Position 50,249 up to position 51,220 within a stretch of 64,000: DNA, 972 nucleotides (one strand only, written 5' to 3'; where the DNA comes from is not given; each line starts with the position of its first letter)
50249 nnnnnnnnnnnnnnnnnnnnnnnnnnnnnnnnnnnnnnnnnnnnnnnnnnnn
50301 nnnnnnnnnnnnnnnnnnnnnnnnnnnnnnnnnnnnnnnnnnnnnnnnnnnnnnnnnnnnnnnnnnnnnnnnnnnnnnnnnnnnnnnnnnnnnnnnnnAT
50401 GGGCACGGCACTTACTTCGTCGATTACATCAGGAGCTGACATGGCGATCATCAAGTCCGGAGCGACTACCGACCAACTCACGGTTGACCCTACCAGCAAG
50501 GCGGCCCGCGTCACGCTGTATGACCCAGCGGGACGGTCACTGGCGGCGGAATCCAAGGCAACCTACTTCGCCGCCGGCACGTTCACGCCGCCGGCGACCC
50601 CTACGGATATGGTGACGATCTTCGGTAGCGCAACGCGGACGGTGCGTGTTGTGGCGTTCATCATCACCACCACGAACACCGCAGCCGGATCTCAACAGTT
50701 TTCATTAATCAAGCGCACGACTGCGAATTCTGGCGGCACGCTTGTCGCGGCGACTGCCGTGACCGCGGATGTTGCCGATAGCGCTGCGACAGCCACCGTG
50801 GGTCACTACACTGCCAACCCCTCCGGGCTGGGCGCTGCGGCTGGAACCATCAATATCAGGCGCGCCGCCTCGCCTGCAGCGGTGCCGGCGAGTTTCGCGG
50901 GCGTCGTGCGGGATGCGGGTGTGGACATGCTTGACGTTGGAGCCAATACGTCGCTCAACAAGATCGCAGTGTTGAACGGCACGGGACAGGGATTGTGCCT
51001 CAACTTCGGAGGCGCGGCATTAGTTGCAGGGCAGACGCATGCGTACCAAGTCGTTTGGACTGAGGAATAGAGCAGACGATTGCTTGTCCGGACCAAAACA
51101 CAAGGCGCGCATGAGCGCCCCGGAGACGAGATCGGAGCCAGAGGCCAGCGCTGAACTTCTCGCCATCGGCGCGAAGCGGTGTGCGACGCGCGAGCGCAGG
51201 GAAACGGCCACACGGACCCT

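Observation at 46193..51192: Low-GC ~4.8-kb island bounded by ~90-bp direct repeats that duplicate the 3' end of the upstream gene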

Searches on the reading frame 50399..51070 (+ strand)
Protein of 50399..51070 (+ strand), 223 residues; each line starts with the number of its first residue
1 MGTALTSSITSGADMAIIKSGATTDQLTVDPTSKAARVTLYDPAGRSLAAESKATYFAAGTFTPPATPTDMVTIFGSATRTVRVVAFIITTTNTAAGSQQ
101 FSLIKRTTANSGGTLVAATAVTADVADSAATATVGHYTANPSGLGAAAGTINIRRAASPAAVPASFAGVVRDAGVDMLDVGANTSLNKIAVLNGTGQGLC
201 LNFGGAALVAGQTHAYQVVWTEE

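Call 9: search_protein_families(library=pfam, proteins=[window:50399-51070:+], max_evalue=0.01)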
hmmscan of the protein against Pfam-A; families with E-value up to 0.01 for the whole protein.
window:50399-51070:+ (223 aa): 0 families

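Call 10: search_protein_families(library=phrogs, proteins=[window:50399-51070:+], max_evalue=0.01)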
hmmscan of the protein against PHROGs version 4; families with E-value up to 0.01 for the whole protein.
window:50399-51070:+ (223 aa): 0 families

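Call 22: find_encoding_contigs(protein=window:50399-51070:+, flank=10000, max_places=6)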
Protein window:50399-51070:+ (223 aa): no gene with exactly this product is on record in the collection.
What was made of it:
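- Tried and rejected: Exact-protein look-up of the 223-aa ORF from ATG 50399: not on record (call 22).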

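Call 24: find_encoding_contigs(protein=window:50441-51070:+, flank=10000, max_places=6)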
Protein window:50441-51070:+ (209 aa): 1 contig read that carries it; 1 place shown.
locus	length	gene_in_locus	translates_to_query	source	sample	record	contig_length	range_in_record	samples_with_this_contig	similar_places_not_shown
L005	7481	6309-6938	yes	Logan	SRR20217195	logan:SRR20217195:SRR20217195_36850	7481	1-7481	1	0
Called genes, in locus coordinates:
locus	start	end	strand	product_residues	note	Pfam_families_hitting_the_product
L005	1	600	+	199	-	?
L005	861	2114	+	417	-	-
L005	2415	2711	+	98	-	-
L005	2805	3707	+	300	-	-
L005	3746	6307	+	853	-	PF12708:Pect-lyase_RHGA_epim (faint), PF22842:Pel9A-like_beta_helix (faint), PF13229:Beta_helix (faint)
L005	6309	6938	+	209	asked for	-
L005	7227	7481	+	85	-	?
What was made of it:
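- Tried and rejected: The real gene call starts at 50441 (call 24).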

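Call 26: list_cluster_members(proteins=[P0001, window:50441-51070:+, L005:861-2114:+, L005:2805-3707:+, L005:2415-2711:+])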
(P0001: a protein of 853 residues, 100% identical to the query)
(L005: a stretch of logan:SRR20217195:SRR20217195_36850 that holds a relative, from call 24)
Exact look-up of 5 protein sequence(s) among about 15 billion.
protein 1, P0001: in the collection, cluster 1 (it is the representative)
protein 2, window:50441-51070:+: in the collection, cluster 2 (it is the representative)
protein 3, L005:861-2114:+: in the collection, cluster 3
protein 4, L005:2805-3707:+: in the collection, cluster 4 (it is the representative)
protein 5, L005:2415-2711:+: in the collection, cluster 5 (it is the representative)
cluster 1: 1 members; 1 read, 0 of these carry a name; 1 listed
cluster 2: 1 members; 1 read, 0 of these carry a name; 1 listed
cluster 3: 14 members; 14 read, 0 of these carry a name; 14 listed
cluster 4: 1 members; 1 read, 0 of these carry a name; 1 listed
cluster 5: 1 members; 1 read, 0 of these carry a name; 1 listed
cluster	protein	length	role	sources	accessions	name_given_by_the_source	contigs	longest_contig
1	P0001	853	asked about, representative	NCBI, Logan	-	-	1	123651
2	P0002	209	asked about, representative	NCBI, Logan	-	-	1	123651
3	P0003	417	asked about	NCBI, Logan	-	-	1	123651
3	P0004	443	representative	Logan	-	-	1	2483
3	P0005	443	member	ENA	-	-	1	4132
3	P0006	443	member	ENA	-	-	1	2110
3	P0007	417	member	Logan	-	-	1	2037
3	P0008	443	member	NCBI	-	-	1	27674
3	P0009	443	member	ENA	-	-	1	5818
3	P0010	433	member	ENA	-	-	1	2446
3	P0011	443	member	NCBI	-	-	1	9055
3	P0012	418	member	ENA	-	-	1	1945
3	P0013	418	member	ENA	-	-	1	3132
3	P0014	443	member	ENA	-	-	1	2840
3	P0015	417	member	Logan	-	-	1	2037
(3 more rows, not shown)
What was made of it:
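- The island proteins are singletons at 90% identity among 15 billion proteins (call 26).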

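Call 43: find_homologous_proteins(query=window:50441-51070:+, max_evalue=0.01)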
Query window:50441-51070:+ (209 aa): 448 proteins with E <= 0.01 among 6074 candidates; the best 120 are listed.
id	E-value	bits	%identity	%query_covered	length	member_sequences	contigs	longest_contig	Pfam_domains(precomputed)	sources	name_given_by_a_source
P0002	3.0e-122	423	100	100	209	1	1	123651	-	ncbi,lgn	-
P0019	1.6e-108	378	88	100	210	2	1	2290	-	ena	-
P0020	2.9e-90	319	73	100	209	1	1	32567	-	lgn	-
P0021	5.8e-89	315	73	100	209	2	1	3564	-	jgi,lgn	jgi:hypothetical protein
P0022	2.7e-88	312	73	100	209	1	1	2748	-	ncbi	-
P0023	2.1e-86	306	71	100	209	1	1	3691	-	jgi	jgi:hypothetical protein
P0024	1.8e-85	303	67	100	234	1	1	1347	-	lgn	-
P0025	2.5e-85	303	71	100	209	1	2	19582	-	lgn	-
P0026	9.2e-85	301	71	100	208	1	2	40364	-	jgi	jgi:hypothetical protein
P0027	2.9e-84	299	71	99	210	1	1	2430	-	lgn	-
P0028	1.2e-82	294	68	100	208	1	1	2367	-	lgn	-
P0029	1.2e-82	294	70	100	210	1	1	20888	-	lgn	-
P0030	1.7e-81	290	69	100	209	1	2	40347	-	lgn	-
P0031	1.7e-81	290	69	100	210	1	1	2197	-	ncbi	-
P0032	3.0e-81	289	67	100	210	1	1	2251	-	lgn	-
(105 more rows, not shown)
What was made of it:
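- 50441..51070 (+): 209-aa jelly-roll protein of a large phage-associated family; last gene of the cassette. At least 448 homologs of about 209 aa (call 43).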

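Call 44: find_related_loci(query=window:50441-51070:+, collection=viral_contigs, flank=10000)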
Query window:50441-51070:+ (209 aa) in viral_contigs; peptide patterns used: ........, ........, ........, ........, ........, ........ (x = any residue, [..] = any of these).
31 stretches matched a pattern; 12 encode a relative of the query (tblastn E <= 1e-3); 12 distinct loci.
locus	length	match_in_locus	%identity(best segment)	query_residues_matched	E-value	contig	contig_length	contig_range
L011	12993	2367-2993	62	1-209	1e-74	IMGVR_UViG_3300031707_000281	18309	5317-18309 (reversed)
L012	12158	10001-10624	60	1-209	2e-74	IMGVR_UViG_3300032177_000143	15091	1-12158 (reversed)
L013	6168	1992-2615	59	1-209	3e-70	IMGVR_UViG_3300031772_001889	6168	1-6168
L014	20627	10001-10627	62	1-209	1e-74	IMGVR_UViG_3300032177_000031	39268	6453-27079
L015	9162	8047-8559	56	39-209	1e-58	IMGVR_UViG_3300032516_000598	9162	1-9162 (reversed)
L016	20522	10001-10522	56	39-209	4e-57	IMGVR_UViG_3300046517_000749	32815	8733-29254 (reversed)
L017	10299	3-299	57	110-209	2e-30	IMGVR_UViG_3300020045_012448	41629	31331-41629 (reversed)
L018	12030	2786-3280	39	34-209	6e-28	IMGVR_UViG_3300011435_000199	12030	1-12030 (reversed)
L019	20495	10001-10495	39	34-209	6e-28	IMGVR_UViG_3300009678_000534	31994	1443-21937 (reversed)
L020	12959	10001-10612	36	1-209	3e-21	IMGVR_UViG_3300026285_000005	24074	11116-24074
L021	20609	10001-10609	36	1-209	1e-17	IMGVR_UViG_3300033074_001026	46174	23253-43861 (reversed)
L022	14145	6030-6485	34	1-129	2e-10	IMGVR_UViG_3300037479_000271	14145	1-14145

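Call 45: find_encoding_contigs(protein=P0026, flank=10000, max_places=2)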
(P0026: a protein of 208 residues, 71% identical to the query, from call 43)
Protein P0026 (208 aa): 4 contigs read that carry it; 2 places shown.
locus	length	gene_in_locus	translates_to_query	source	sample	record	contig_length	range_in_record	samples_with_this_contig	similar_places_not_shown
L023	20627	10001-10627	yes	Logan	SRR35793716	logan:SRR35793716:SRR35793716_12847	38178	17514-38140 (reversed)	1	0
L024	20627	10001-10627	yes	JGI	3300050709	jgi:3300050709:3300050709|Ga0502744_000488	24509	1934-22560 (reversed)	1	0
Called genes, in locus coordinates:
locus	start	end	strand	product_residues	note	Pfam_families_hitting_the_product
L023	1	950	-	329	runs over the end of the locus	?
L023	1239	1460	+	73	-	-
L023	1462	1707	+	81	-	-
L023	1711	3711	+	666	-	PF05272:VapE-like_dom, PF19263:DUF5906 (weak)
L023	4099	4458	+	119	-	-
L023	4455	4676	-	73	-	-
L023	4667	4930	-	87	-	-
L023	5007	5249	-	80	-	-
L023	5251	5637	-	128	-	-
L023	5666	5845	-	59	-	-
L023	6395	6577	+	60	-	PF10723:RepB-RCR_reg (weak)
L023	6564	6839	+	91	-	-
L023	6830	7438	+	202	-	PF04989:RMNT_CmcI (weak), PF13578:Methyltransf_24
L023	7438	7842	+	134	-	-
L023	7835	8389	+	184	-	-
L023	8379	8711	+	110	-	-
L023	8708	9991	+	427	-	-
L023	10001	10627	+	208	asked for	-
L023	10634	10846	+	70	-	-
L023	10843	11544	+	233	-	-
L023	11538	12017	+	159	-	-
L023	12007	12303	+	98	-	-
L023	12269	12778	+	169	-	-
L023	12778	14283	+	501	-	-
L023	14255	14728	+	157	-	-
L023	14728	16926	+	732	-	PF23899:SU10_portal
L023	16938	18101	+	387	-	-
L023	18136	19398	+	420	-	-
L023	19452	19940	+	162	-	-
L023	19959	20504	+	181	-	-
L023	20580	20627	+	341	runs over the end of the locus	-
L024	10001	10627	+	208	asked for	-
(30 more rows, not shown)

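Call 48: find_encoding_contigs(protein=P0019, flank=10000, max_places=3)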
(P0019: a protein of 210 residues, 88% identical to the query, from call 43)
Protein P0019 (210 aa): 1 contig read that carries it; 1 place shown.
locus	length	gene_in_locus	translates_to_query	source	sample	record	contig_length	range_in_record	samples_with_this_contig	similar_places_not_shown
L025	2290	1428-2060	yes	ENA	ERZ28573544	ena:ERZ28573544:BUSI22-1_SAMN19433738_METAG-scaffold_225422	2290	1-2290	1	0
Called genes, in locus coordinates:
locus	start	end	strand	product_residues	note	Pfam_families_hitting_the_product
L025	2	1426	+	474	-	?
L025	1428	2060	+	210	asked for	-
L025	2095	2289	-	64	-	?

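Call 49: find_encoding_contigs(protein=P0020, flank=10000, max_places=2)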
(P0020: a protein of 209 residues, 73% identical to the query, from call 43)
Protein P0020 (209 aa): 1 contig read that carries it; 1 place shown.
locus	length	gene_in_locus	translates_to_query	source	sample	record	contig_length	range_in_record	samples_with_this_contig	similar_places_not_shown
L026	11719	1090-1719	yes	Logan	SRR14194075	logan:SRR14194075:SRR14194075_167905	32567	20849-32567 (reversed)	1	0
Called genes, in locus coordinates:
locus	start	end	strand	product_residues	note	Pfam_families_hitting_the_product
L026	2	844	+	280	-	?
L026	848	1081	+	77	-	-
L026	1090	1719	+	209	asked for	-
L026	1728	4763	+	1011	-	-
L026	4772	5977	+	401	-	-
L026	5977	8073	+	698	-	-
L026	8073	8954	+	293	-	-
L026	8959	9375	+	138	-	-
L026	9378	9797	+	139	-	-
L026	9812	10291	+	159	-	PF02945:Endonuclease_7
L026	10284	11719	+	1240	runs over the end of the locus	-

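Call 56: search_dna_similar(query=window:50441-51070:+, collection=phages, mode=protein, max_evalue=0.001, max_rows=15)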
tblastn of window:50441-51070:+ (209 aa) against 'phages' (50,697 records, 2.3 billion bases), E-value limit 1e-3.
No match.
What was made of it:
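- Tried and rejected: 209-aa protein against GenBank phages (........, tblastn): no match (call 56).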

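Call 57: search_protein_families(library=phrogs, proteins=[L023:8708-9991:+, L023:10001-10627:+, L026:1728-4763:+, L026:4772-5977:+, L026:5977-8073:+, L023:12778-14283:+, L023:18136-19398:+], max_evalue=0.001)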
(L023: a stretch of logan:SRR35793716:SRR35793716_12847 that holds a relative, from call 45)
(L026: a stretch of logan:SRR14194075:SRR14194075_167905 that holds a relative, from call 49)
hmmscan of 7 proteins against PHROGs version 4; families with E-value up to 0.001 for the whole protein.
L023:8708-9991:+ (427 aa): 0 families

L023:10001-10627:+ (208 aa): 0 families

L026:1728-4763:+ (1011 aa): 0 families

L026:4772-5977:+ (401 aa): 0 families

L026:5977-8073:+ (698 aa): 0 families

L023:12778-14283:+ (501 aa): 3 families
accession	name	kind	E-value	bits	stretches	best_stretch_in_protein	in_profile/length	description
phrog_2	-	head and packaging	3.7e-16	60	1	54-447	284-590/807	terminase large subunit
phrog_5653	-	head and packaging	1.5e-06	29.1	1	289-448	36-179/199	terminase large subunit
phrog_10250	-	head and packaging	1.2e-05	26.2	1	255-448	24-214/228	terminase large subunit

L023:18136-19398:+ (420 aa): 0 families
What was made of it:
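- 50441..51070 (+): It is present in 12 IMG/VR contigs and in ~38-kb phage contigs carrying terminase and portal genes (calls 44, 45, 57).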

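Call 75: predict_structure(alignment_id=A4)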
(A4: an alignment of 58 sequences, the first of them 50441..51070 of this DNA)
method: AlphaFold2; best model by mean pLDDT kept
length: 209 residues; sequences in the alignment: 58
mean_pLDDT: 83.9   pTM: 0.79
mean pLDDT of the five models: 83.9, 82.7, 81.7, 81.6, 79.2
residues with pLDDT >= 90: 105; 70-90: 68; 50-70: 36; < 50: 0
segments of 3 or more residues with pLDDT < 50: none
pLDDT, mean of each block of 10 residues (from residue 1): 61 73 72 76 95 93 94 87 81 94 95 93 94 93 67 60 81 86 94 79 94
secondary structure, 60 per line:
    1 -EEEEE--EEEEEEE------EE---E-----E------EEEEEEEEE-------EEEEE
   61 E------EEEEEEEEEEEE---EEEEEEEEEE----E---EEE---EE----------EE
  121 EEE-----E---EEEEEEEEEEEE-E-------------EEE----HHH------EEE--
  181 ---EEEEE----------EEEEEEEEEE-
elements in order: E2-6 E9-15 E40-48 E56-61 E68-79 E83-92 E101-103 E119-123 E133-144 E160-162 E176-178 E184-188 E199-208
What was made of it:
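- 50441..51070 (+): AlphaFold2 model pLDDT 84 (call 75).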

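Call 78: fold_search(model_id=the predicted structure, library=pdb)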
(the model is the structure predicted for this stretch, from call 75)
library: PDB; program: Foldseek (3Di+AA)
matches with E <= 10: 1146; with E <= 0.001: 0
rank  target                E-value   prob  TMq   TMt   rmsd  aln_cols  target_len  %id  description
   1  1z7z_1                2.9e-02  0.21  0.17  0.17  20.9       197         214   10  Cryo-em structure of human coxsackievirus A21 complexed with five domain icam-1kilifi (released 2005-08-02)
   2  1f15_A                4.8e-02  0.77  0.29  0.36  10.7       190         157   10  CUCUMBER MOSAIC VIRUS (STRAIN FNY) (released 2000-06-21)
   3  7tqt_m                5.9e-02  0.18  0.20  0.16  20.2       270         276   11  Coxsackievirus A21 capsid subdomain in complex with mouse polyclonal antibody pAbC-5 (released 2023-01-04)
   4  9k09_A                7.3e-02  0.57  0.32  0.21   8.5       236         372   11  Cyanophage A4 portal-tail complex (released 2025-04-09)
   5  7xxg_A                7.6e-02  0.13  0.19  0.16  21.2       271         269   12  Echo 18 at pH5.5 (released 2022-06-29)
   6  1f15_B                8.0e-02  0.77  0.32  0.34  12.0       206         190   10  CUCUMBER MOSAIC VIRUS (STRAIN FNY) (released 2000-06-21)
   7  7vrn_C                8.0e-02  0.07  0.14  0.09  21.8       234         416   12  Structure of infectious bursal disease virus Gt strain (released 2022-03-30)
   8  8yzn                  8.5e-02  0.15  0.17  0.09  13.9       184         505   10  Crystal structural analysis of PaL (released 2024-04-17)
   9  7vrp_F                8.9e-02  0.10  0.16  0.10  21.6       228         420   12  Structure of infectious bursal disease virus Gx strain (released 2022-03-30)
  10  8e38_A                9.4e-02  0.16  0.22  0.17  19.7       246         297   10  Purification of Enterovirus A71, strain 4643, WT capsid (released 2023-08-30)
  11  7dpf_1                9.4e-02  0.12  0.19  0.16  21.0       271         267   13  Cryo-EM structure of Coxsackievirus B1 mature virion (released 2021-05-05)
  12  6h2b_B                9.9e-02  0.44  0.24  0.17  12.8       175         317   12  Structure of the Macrobrachium rosenbergii Nodavirus (released 2018-10-31)
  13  6iio_B                9.9e-02  0.23  0.27  0.27  16.1       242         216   11  Cryo-EM structure of CV-A10 native empty particle (released 2018-11-07)
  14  7sqz_A                1.0e-01  0.28  0.24  0.28  12.5       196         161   11  CSDaV wild-type (released 2022-05-25)
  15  1f2n_A                1.0e-01  0.15  0.20  0.21  18.0       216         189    8  RICE YELLOW MOTTLE VIRUS (released 2000-11-01)
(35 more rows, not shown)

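Call 81: search_protein_families(library=pfam, proteins=[L016:2218-3888:+, L016:4413-6101:+, L016:6830-8473:+, L016:8941-9906:+, L016:10616-11863:+, L016:12137-14008:+, L016:14697-16073:+, L016:16516-17334:+, L016:17175-19727:+, L016:702-1181:+], max_evalue=0.001)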
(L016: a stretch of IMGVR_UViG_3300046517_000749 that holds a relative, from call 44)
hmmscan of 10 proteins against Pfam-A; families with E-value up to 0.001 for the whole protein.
L016:2218-3888:+ (556 aa): 0 families

L016:4413-6101:+ (562 aa): 1 family
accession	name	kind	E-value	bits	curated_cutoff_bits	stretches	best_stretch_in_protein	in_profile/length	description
PF06074.18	Portal_Mu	-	9.2e-20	71.7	23.9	1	80-447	2-334/336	Portal protein of Mu bacteriophage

L016:6830-8473:+ (547 aa): 1 family
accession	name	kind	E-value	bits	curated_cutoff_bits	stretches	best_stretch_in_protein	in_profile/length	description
PF20223.3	DUF6582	-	1.4e-25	89.9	27.3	1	97-168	4-75/83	Family of unknown function (DUF6582)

L016:8941-9906:+ (321 aa): 0 families

L016:10616-11863:+ (415 aa): 0 families

L016:12137-14008:+ (623 aa): 0 families

L016:14697-16073:+ (458 aa): 0 families

L016:16516-17334:+ (272 aa): 0 families

L016:17175-19727:+ (850 aa): 0 families

L016:702-1181:+ (159 aa): 0 families
